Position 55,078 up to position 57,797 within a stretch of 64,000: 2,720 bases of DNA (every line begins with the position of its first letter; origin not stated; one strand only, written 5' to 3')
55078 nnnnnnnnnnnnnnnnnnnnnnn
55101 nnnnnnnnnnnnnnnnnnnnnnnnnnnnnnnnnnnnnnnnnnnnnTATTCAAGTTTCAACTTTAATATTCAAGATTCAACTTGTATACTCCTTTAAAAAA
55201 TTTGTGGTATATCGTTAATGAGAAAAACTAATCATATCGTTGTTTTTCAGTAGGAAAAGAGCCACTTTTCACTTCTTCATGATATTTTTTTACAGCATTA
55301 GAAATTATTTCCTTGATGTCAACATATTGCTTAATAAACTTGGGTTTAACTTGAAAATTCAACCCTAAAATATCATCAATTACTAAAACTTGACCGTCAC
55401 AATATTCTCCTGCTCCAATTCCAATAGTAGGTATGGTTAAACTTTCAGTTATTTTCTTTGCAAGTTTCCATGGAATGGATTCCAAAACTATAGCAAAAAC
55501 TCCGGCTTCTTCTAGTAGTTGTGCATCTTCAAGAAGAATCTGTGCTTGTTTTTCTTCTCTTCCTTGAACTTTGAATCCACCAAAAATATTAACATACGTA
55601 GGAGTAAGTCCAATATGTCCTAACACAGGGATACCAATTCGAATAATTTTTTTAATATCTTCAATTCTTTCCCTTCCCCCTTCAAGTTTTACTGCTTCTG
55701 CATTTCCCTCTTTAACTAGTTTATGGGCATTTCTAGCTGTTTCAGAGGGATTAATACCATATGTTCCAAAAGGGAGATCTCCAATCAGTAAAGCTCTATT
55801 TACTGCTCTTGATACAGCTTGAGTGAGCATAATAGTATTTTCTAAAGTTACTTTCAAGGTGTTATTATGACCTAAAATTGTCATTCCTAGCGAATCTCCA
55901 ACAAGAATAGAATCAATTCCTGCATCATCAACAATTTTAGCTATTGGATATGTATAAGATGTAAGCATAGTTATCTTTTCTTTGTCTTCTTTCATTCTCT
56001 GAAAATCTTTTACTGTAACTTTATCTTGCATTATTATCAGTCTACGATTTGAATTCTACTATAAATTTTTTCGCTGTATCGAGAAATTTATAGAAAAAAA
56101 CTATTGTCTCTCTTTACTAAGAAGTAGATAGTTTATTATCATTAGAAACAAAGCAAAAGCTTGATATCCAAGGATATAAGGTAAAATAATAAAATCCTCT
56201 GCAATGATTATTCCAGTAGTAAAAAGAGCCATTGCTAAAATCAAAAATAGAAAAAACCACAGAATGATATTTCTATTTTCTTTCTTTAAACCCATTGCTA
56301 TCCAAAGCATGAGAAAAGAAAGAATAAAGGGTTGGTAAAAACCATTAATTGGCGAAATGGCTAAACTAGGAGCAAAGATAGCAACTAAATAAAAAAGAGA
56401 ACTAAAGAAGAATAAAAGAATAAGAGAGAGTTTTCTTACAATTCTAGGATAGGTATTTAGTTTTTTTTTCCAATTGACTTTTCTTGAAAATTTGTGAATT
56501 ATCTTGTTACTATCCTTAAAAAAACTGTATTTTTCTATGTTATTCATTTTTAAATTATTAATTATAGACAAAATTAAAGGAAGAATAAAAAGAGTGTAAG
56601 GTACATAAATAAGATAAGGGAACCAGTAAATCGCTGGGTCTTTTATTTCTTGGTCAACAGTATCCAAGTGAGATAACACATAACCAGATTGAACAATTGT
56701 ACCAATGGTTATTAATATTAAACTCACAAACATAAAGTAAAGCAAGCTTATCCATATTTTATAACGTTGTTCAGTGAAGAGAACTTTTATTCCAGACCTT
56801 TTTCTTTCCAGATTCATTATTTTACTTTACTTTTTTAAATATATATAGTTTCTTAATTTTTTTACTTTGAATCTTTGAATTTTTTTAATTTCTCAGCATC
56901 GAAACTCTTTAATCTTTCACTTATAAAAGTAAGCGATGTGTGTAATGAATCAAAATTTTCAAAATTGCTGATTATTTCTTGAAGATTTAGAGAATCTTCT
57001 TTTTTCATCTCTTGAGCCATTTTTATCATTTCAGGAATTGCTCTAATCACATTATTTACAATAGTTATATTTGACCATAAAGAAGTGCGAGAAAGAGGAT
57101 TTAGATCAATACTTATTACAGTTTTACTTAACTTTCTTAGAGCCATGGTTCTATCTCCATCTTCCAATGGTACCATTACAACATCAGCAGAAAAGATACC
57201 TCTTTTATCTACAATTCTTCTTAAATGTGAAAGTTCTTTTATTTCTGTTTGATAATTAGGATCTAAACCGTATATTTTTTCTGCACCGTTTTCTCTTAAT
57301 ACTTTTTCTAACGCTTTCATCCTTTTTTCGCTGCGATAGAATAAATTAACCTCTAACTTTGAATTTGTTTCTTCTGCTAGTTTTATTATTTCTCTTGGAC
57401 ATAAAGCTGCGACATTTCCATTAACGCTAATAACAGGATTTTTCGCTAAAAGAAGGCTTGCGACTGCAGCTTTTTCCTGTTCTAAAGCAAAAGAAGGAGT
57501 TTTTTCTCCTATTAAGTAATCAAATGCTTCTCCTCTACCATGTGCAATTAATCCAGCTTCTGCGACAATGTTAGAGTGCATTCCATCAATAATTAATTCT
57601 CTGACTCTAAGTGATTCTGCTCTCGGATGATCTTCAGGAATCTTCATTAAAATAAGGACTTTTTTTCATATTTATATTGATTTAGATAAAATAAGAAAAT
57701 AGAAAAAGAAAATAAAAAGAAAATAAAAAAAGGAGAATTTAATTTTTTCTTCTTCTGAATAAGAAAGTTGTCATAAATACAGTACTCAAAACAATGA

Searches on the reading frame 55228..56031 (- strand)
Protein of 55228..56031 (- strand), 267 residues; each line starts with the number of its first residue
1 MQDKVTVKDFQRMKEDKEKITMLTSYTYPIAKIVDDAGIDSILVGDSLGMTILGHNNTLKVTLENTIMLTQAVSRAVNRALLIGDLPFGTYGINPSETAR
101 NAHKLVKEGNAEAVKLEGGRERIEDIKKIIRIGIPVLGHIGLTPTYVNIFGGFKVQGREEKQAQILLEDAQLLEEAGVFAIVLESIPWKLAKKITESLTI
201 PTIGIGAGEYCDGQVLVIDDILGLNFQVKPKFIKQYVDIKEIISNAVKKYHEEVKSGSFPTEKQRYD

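Call 13: search_protein_families(library=pfam, proteins=[window:55228-56031:-], max_evalue=0.001)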
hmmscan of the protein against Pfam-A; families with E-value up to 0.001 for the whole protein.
window:55228-56031:- (267 aa): 2 families
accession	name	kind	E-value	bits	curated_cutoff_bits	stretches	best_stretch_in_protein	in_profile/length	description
PF02548.21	Pantoate_transf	-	8.3e-111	370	28.7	1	4-261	1-258/259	Ketopantoate hydroxymethyltransferase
PF13714.12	PEP_mutase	-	0.00097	19.2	31.5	0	10-119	1-107/240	Phosphoenolpyruvate phosphomutase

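Call 49: search_protein_families(library=ncbifam, proteins=[window:55228-56031:-], max_evalue=0.001)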
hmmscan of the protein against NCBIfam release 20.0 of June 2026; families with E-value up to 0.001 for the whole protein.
window:55228-56031:- (267 aa): 3 families
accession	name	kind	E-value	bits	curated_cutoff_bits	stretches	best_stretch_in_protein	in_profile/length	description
NF001452.0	PRK00311.1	subfamily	9e-112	372.7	272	1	2-266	2-266/267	3-methyl-2-oxobutanoate hydroxymethyltransferase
TIGR00222.1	panB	equivalog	2.7e-100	335.3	207.55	1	6-266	4-263/264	3-methyl-2-oxobutanoate hydroxymethyltransferase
NF009386.0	PRK12745.1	equivalog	0.00059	19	250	0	8-77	62-131/259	3-ketoacyl-ACP reductase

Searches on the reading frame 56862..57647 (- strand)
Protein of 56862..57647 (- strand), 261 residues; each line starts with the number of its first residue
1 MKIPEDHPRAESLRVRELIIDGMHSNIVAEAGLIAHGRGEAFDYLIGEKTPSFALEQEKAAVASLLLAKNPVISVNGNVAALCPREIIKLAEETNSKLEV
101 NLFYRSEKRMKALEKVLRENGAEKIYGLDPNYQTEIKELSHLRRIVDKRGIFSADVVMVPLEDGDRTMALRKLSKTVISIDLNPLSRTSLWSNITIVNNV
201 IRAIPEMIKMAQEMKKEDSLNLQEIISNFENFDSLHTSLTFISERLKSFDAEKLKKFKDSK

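Call 13: search_protein_families(library=pfam, proteins=[window:56862-57647:-], max_evalue=0.001)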
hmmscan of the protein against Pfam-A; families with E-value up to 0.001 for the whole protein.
window:56862-57647:- (261 aa): 1 family
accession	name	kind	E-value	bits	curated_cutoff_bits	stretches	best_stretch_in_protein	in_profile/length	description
PF02006.22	PPS_PS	-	2.4e-71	239.3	26.4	1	65-241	1-175/176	Phosphopantothenate/pantothenate synthetase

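Call 49: search_protein_families(library=ncbifam, proteins=[window:56862-57647:-], max_evalue=0.001)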
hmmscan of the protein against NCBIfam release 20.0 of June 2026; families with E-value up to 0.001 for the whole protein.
window:56862-57647:- (261 aa): 2 families
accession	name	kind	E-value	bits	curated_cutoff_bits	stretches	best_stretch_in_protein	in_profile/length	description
NF010324.0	PRK13761.1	subfamily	1.3e-106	355.5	227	1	1-250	2-249/252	phosphopantothenate/pantothenate synthetase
NF041123.1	phpantohe_syn_Arch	equivalog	9.1e-92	306.3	300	1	2-216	1-212/213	4-phosphopantoate--beta-alanine ligase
